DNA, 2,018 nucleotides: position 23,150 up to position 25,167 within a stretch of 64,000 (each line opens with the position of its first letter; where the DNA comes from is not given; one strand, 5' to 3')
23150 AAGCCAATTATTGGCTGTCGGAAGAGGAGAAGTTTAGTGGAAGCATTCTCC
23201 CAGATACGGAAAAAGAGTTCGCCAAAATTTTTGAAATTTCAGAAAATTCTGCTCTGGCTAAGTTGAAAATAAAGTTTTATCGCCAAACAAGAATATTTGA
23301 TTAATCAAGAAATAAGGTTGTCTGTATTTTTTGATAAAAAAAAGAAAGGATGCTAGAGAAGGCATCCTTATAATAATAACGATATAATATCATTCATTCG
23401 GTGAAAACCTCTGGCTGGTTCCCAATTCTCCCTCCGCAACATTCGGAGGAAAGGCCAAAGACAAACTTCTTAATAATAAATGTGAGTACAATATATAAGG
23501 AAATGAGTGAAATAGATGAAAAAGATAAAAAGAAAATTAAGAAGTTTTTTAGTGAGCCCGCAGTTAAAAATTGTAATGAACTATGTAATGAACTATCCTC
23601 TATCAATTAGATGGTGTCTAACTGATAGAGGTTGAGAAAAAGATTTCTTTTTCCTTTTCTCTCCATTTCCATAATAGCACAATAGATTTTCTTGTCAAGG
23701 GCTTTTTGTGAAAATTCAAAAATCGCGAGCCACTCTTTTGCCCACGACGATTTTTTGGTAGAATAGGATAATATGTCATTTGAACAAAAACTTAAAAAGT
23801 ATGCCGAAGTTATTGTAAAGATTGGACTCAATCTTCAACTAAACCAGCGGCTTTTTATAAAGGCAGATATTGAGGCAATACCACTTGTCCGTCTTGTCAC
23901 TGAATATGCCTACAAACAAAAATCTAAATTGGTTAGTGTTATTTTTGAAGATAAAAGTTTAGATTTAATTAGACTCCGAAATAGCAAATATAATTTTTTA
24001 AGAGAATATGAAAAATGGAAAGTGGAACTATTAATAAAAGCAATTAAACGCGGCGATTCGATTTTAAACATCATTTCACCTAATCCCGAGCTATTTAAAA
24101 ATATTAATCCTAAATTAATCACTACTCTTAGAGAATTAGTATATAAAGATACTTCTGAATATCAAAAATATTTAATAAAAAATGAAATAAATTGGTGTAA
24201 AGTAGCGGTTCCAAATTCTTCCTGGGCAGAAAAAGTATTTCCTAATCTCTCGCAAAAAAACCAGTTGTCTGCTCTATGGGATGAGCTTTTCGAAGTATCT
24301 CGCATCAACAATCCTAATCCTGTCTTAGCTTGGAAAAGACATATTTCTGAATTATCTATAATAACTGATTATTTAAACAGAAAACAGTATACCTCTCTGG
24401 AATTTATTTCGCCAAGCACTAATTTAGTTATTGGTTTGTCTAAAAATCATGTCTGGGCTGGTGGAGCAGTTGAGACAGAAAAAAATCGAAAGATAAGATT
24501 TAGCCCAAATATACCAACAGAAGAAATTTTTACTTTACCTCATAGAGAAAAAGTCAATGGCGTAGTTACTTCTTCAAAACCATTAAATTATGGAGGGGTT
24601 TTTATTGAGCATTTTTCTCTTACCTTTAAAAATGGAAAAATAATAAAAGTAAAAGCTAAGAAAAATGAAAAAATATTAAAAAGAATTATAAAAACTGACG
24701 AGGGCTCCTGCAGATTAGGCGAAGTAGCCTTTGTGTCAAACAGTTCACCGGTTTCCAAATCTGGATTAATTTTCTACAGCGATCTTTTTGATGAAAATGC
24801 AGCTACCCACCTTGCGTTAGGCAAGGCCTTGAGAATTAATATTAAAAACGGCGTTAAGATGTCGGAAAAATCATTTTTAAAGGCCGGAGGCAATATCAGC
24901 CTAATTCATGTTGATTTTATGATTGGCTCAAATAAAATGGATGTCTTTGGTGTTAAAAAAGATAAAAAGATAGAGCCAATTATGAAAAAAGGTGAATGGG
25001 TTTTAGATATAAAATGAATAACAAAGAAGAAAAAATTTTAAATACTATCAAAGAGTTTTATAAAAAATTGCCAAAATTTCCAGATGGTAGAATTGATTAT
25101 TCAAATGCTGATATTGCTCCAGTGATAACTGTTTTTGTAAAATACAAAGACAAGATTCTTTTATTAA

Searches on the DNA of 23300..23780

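Call 61: search_rna_families(source=window, start=23300, end=23780, threshold=evalue, max_evalue=1)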
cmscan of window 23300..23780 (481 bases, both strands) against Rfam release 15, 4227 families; matches with E-value up to 1: 1.
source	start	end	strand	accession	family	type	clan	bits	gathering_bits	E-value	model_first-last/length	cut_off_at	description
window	23332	23477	-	RF00558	L20_leader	Cis-reg; leader;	-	18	58.7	0.55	1-127/127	no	Ribosomal protein L20 leader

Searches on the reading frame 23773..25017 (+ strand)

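Call 15: search_protein_families(library=pfam, proteins=[window:23773-25017:+], max_evalue=0.01)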
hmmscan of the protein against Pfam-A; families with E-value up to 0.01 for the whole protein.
window:23773-25017:+ (414 aa): 1 family
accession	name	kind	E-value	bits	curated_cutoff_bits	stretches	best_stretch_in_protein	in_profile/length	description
PF02073.20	Peptidase_M29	-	4.8e-144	480.6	27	1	3-409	1-406/406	Thermophilic metalloprotease (M29)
